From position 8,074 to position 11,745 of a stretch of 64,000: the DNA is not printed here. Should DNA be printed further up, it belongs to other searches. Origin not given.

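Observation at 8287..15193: Two-gene PLD-SNF2 helicase + MmeI-family type IIG-like methyltransferase module (minimal DISARM-like / split type ISP-like system)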

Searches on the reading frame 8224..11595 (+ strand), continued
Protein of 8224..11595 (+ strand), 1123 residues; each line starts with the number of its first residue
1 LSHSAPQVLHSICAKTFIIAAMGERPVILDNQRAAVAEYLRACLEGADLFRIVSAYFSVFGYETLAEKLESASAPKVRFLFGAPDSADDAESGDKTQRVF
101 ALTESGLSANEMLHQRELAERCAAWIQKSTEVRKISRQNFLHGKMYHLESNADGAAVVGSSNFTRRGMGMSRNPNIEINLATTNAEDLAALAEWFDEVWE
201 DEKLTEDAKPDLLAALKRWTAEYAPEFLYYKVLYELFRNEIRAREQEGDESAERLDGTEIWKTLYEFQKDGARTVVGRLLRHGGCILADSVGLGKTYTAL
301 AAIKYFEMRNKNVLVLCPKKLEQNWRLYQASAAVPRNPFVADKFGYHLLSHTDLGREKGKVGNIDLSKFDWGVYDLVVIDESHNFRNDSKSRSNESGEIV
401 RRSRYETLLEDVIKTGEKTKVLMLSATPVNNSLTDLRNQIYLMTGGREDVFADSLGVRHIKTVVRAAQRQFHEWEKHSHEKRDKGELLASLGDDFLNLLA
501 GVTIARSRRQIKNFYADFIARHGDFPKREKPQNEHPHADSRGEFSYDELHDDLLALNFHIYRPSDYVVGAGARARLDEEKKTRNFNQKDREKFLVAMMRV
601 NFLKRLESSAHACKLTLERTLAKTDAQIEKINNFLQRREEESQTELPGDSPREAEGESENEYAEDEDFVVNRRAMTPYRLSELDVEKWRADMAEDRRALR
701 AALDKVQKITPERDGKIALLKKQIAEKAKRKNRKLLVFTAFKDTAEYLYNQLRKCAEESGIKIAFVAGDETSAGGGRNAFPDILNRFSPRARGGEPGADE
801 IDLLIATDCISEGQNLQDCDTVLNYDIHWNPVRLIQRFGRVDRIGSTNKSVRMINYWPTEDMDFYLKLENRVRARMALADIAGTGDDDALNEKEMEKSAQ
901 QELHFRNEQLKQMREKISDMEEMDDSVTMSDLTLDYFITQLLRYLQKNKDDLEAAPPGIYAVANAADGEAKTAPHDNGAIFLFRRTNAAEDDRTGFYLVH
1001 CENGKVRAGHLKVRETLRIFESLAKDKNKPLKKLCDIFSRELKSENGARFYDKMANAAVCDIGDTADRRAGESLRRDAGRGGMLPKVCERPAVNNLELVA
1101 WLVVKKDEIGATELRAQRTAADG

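Call 39: get_annotated_region(hit=H8, flank=8000)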
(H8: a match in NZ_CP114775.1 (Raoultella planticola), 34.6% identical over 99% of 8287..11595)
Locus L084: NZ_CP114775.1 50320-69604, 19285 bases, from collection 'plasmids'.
description: Raoultella planticola strain RP_3045 plasmid p3045-3, complete sequence
organism: Raoultella planticola (NCBI taxid 575)
taxonomy: Bacteria; Pseudomonadota; Gammaproteobacteria; Enterobacterales; Enterobacteriaceae; Raoultella; Raoultella planticola
host: -; source: Homo sapiens,cell culture,Bronchoalveolar lavage fluid,bronchoalveolar lavage fluid; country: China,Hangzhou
typing (MOB-suite, as given by PLSDB): conjugative; replicon IncFII; relaxase MOBF; mating-pair formation MPF_F
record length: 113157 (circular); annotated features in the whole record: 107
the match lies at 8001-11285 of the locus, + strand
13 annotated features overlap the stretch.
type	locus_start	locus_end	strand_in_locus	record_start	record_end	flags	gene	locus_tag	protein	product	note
CDS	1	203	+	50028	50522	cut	-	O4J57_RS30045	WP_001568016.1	hypothetical protein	-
CDS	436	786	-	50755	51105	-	-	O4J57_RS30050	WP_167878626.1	hypothetical protein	-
CDS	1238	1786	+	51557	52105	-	-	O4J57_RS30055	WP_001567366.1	thioredoxin fold domain-containing protein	-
CDS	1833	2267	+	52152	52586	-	tolA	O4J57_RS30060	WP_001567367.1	cell envelope integrity protein TolA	GO:0006810 - transport [Evidence IEA]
CDS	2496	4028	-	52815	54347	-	-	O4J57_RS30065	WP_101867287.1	IS3-like element ISKpn38 family transposase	GO:0006313 - DNA transposition [Evidence IEA]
CDS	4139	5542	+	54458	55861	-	-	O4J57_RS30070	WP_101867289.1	ISNCY family transposase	-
CDS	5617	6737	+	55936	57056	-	-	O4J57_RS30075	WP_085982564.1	IS3 family transposase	-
CDS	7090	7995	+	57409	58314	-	-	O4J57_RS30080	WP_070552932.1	WYL domain-containing protein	-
CDS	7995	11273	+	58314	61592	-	-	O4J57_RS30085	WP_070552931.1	SNF2-related protein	-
CDS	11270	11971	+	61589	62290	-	-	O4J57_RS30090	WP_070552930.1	DUF4391 domain-containing protein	-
CDS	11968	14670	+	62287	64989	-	-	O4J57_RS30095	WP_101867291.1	ATP-binding domain-containing protein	-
CDS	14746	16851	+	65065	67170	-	-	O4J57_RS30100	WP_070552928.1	site-specific DNA-methyltransferase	GO:0006306 - DNA methylation [Evidence IEA]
CDS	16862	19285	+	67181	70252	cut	-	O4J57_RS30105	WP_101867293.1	DEAD/DEAH box helicase family protein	-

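Call 40: get_annotated_region(hit=H7, flank=8000)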
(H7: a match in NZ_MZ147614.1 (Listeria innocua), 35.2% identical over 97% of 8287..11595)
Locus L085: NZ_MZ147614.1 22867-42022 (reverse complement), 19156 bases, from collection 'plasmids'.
description: Listeria innocua strain 114/05 plasmid pLIS41, complete sequence
organism: Listeria innocua (NCBI taxid 1642)
taxonomy: Bacteria; Bacillota; Bacilli; Bacillales; Listeriaceae; Listeria; Listeria innocua
host: -; source: -; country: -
typing (MOB-suite, as given by PLSDB): conjugative; replicon rep_cluster_2446; relaxase MOBP; mating-pair formation MPF_T
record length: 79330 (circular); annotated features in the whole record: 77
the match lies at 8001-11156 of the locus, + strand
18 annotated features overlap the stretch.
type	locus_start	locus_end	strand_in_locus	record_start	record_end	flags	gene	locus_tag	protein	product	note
CDS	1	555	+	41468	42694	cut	istA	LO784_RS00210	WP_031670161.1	IS21 family transposase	-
CDS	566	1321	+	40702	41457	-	istB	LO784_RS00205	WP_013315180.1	IS21-like element helper ATPase IstB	-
CDS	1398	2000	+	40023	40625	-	-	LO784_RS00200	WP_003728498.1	IS3 family transposase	-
CDS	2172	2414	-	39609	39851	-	-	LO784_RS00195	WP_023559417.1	hypothetical protein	-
CDS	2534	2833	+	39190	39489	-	-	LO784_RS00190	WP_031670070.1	hypothetical protein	-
CDS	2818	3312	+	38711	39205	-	-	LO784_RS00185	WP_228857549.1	hypothetical protein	-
CDS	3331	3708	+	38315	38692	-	-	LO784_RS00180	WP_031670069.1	hypothetical protein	-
CDS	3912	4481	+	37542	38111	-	-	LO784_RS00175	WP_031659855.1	hypothetical protein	-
CDS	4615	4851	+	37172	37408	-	-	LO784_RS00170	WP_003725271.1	helix-turn-helix transcriptional regulator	-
CDS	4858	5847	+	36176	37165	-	-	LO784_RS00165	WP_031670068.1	hypothetical protein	-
CDS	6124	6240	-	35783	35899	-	-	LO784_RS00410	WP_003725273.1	putative holin-like toxin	-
CDS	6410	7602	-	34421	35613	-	-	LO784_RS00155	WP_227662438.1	IS3 family transposase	-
CDS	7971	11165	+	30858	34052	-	-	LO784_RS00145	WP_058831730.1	helicase-related protein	-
CDS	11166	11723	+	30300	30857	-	-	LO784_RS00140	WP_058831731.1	hypothetical protein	-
CDS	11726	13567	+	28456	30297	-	-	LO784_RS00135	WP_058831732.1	site-specific DNA-methyltransferase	GO:0006306 - DNA methylation [Evidence IEA]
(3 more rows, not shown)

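Call 41: get_annotated_region(hit=H1, flank=8000)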
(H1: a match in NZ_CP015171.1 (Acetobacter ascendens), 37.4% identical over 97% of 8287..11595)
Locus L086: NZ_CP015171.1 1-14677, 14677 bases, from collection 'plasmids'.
description: Acetobacter ascendens strain LMG 1591 plasmid unnamed3, complete sequence
organism: Acetobacter ascendens (NCBI taxid 481146)
taxonomy: Bacteria; Pseudomonadota; Alphaproteobacteria; Rhodospirillales; Acetobacteraceae; Acetobacter; Acetobacter ascendens
host: -; source: single cell; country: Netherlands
typing (MOB-suite, as given by PLSDB): mobilizable; relaxase MOBQ
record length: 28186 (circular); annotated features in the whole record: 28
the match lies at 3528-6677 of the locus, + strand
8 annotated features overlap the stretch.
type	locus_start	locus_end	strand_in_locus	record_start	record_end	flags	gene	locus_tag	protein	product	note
CDS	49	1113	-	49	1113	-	-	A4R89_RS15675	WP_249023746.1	Abi family protein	-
CDS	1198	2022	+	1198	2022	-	-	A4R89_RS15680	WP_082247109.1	IS5-like element IS12528 family transposase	GO:0006313 - DNA transposition [Evidence IEA]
CDS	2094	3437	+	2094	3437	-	-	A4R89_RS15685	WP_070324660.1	IS1182 family transposase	-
CDS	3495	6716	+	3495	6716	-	-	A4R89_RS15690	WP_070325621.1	helicase-related protein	-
CDS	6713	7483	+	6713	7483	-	-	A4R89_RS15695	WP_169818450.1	DUF4391 domain-containing protein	-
CDS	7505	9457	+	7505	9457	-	-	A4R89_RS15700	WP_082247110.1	site-specific DNA-methyltransferase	GO:0006306 - obsolete DNA methylation [Evidence IEA]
CDS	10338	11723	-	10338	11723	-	-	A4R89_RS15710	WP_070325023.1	IS1380-like element IS1380A family transposase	GO:0006313 - DNA transposition [Evidence IEA]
CDS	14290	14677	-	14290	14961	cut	-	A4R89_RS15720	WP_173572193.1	DUF6118 family protein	-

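Call 51: search_protein_families(library=pfam, proteins=[L032:17357-18985:+, L029:4774-5811:+, L033:4203-5684:-, L058:5114-7042:+, L016:7352-8515:-, L044:4652-5929:-, L028:41-1903:+], max_evalue=0.001)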
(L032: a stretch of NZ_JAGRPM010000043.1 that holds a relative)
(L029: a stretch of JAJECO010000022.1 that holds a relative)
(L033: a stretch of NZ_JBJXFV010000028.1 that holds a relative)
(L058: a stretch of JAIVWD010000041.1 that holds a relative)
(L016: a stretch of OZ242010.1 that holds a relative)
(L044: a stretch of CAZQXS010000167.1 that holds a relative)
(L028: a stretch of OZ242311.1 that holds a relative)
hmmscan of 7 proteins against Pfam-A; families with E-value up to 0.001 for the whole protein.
L032:17357-18985:+ (542 aa): 4 families
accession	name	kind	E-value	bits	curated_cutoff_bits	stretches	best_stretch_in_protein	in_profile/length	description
PF02463.25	SMC_N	-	1.3e-10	41.5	40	1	33-81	2-49/220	RecF/RecN/SMC N terminal domain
PF13476.12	AAA_23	-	3.5e-06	28.2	27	1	36-77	2-40/201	AAA domain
PF13555.12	AAA_29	-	5.4e-05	23.3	27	1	35-77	3-43/61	P-loop containing region of AAA domain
PF13175.12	AAA_15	-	0.00015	21.9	32.1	1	32-81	2-48/374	AAA ATPase domain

L029:4774-5811:+ (345 aa): 3 families
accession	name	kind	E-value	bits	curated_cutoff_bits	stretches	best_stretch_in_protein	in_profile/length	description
PF01408.29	GFO_IDH_MocA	-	1.7e-22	80.8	24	1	3-120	2-119/120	Oxidoreductase family, NAD-binding Rossmann fold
PF22725.1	GFO_IDH_MocA_C3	-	1.2e-17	64.5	27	1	129-252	1-123/124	GFO/IDH/MocA C-terminal domain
PF02894.22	GFO_IDH_MocA_C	-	1.6e-07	31.8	22.9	1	134-336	2-205/218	Oxidoreductase family, C-terminal alpha/beta domain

L033:4203-5684:- (493 aa): 2 families
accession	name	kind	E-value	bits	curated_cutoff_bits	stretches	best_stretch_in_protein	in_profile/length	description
PF00884.28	Sulfatase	-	1.5e-61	208.7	25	1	42-392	1-301/301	Sulfatase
PF16347.10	SGSH_C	-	1.3e-09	38.8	29.3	1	350-470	11-136/154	N-sulphoglucosamine sulphohydrolase, C-terminal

L058:5114-7042:+ (642 aa): 2 families
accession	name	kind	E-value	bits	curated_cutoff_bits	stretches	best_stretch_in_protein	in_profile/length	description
PF00012.26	HSP70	-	1.1e-270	899.4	20.6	1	4-599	1-599/599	Hsp70 protein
PF06723.19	MreB_Mbl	-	7.4e-14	51.7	27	1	134-371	92-316/327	MreB/Mbl protein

L016:7352-8515:- (387 aa): 4 families
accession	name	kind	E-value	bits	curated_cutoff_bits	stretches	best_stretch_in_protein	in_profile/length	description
PF02518.31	HATPase_c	-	1.4e-27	96.7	26.4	1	274-379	1-110/111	Histidine kinase-, DNA gyrase B-, and HSP90-like ATPase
PF00512.31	HisKA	-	3.4e-12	46.7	26.9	1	162-228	2-62/66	His Kinase A (phospho-acceptor) domain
PF08448.16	PAS_4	-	2.8e-06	27.9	23.1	1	44-148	4-110/110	PAS fold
PF00989.32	PAS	-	4.9e-05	23.8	22.6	1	39-143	5-113/113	PAS fold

L044:4652-5929:- (425 aa): 0 families

L028:41-1903:+ (620 aa): 2 families
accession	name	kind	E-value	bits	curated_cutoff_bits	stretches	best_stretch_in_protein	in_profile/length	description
PF20581.3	DUF6785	-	2.5e-104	350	25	1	2-480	18-498/498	Family of unknown function (DUF6785)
PF20580.3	DUF6784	-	1.8e-21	76.6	26.4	1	518-608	2-92/101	Domain of unknown function (DUF6784)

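Call 68: find_encoding_contigs(protein=P0255, flank=3000, max_places=2)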
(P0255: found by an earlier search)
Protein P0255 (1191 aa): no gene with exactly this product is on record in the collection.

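Call 77: get_annotated_region(hit=H2, flank=9000)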
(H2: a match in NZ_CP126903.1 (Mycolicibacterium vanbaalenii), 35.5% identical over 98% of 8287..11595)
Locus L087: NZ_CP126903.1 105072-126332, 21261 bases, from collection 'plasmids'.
description: Mycolicibacterium vanbaalenii strain JOB5 plasmid unnamed2, complete sequence
organism: Mycolicibacterium vanbaalenii (NCBI taxid 110539)
taxonomy: Bacteria; Actinomycetota; Actinomycetes; Mycobacteriales; Mycobacteriaceae; Mycolicibacterium; Mycolicibacterium vanbaalenii
host: -; source: cell culture,soil; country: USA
typing (MOB-suite, as given by PLSDB): mobilizable; relaxase MOBF
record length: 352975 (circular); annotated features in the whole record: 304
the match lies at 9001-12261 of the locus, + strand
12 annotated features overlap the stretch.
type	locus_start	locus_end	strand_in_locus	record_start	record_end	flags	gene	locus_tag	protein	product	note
CDS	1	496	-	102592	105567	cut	-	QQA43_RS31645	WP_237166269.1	DEAD/DEAH box helicase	-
CDS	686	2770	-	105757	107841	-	-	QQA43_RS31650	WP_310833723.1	type ISP restriction/modification enzyme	-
CDS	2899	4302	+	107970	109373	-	-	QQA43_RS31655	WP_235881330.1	site-specific integrase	GO:0015074 - DNA integration [Evidence IEA]; GO:0006310 - DNA recombination [Evidence IEA]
CDS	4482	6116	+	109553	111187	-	-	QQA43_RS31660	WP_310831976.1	hypothetical protein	-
CDS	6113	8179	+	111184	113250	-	-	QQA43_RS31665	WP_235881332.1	hypothetical protein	-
CDS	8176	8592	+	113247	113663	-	-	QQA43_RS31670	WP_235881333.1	hypothetical protein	-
CDS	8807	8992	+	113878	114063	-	-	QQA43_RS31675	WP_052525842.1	helix-turn-helix domain-containing protein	-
CDS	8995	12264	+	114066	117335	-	-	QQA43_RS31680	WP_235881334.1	helicase-related protein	-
CDS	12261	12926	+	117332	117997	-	-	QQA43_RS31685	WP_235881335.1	DUF4391 domain-containing protein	-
CDS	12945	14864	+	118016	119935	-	-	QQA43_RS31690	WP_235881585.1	site-specific DNA-methyltransferase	GO:0006306 - DNA methylation [Evidence IEA]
CDS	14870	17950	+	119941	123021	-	-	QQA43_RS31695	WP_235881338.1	DEAD/DEAH box helicase family protein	-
CDS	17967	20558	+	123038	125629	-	-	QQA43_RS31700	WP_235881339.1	AAA family ATPase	-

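Call 78: get_annotated_region(hit=H6, flank=9000)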
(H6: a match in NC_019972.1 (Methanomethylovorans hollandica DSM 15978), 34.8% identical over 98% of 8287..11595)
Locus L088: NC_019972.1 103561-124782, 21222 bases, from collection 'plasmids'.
description: Methanomethylovorans hollandica DSM 15978 plasmid pMETHO01, complete sequence
organism: Methanomethylovorans hollandica DSM 15978 (NCBI taxid 867904)
taxonomy: Archaea; Euryarchaeota; Methanomicrobia; Methanosarcinales; Methanosarcinaceae; Methanomethylovorans; Methanomethylovorans hollandica; Methanomethylovorans hollandica DSM 15978
host: -; source: -; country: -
typing (MOB-suite, as given by PLSDB): non-mobilizable; replicon rep_cluster_57
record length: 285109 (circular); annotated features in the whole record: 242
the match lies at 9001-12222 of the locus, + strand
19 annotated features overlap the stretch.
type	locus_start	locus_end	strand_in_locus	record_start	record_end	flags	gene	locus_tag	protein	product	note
CDS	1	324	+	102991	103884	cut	-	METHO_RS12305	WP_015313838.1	SEC-C domain-containing protein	-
CDS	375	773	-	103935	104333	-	-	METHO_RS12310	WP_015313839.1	DUF1699 family protein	-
CDS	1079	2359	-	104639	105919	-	-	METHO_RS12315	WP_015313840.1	ATP-binding protein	-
CDS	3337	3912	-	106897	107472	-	-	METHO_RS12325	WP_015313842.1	hypothetical protein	-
CDS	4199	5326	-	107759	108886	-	-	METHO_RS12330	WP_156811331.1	ISH3 family transposase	-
CDS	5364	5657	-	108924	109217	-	-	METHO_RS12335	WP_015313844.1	hypothetical protein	-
CDS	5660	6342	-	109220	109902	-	-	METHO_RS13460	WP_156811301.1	IS1 family transposase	-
CDS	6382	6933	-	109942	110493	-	-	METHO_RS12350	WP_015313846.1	hypothetical protein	-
CDS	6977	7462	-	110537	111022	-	-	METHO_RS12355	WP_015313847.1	hypothetical protein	-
CDS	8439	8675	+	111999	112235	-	-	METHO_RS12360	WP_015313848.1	hypothetical protein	-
CDS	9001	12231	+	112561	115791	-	-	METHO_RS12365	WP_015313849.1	helicase-related protein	-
CDS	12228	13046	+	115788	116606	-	-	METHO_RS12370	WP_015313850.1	DUF4391 domain-containing protein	-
CDS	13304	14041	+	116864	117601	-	-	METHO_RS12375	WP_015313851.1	hypothetical protein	-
CDS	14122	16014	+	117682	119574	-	-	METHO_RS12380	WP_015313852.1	site-specific DNA-methyltransferase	GO:0006306 - DNA methylation [Evidence IEA]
CDS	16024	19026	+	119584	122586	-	-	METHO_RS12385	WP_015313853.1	DEAD/DEAH box helicase family protein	-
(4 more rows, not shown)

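Call 79: get_annotated_region(hit=H9, flank=9000)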
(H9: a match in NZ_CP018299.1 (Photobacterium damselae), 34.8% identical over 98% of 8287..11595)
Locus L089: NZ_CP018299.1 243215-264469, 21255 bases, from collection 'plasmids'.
description: Photobacterium damselae strain Phdp Wu-1 plasmid plas1, complete sequence
organism: Photobacterium damselae (NCBI taxid 38293)
taxonomy: Bacteria; Pseudomonadota; Gammaproteobacteria; Vibrionales; Vibrionaceae; Photobacterium; Photobacterium damselae
host: -; source: Turbot,Dieseased fish,heart blood; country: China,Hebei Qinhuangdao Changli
typing (MOB-suite, as given by PLSDB): mobilizable; relaxase MOBH
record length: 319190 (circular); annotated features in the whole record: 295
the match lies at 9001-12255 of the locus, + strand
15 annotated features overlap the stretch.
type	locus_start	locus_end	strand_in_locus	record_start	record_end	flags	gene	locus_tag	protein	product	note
CDS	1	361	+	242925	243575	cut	gmtX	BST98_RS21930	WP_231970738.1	gamma-mobile-trio protein GmtX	-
CDS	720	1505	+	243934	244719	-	-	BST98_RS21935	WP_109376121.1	hypothetical protein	-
CDS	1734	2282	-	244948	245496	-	-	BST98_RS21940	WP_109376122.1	recombinase family protein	GO:0006310 - DNA recombination [Evidence IEA]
CDS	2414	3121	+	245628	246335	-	-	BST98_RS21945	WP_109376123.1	hypothetical protein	-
CDS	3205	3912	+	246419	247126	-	-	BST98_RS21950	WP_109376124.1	hypothetical protein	-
CDS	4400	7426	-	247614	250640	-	-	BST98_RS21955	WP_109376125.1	Tn3 family transposase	-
CDS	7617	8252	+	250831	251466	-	-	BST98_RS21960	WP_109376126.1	recombinase family protein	GO:0006310 - DNA recombination [Evidence IEA]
CDS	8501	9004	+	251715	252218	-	-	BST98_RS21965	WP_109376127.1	type II toxin-antitoxin system RelB/DinJ family antitoxin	-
CDS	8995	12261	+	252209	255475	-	-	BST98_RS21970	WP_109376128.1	helicase-related protein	-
CDS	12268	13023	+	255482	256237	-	-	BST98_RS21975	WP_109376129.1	DUF4391 domain-containing protein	-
CDS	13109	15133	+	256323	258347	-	-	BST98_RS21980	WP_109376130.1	site-specific DNA-methyltransferase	GO:0006306 - DNA methylation [Evidence IEA]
CDS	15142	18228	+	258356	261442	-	-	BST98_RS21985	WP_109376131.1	DEAD/DEAH box helicase family protein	-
CDS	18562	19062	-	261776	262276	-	-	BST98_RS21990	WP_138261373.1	N-acetyltransferase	-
CDS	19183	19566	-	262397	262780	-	-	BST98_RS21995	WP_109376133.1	hypothetical protein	-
CDS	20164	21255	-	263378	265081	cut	-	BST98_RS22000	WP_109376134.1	hypothetical protein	-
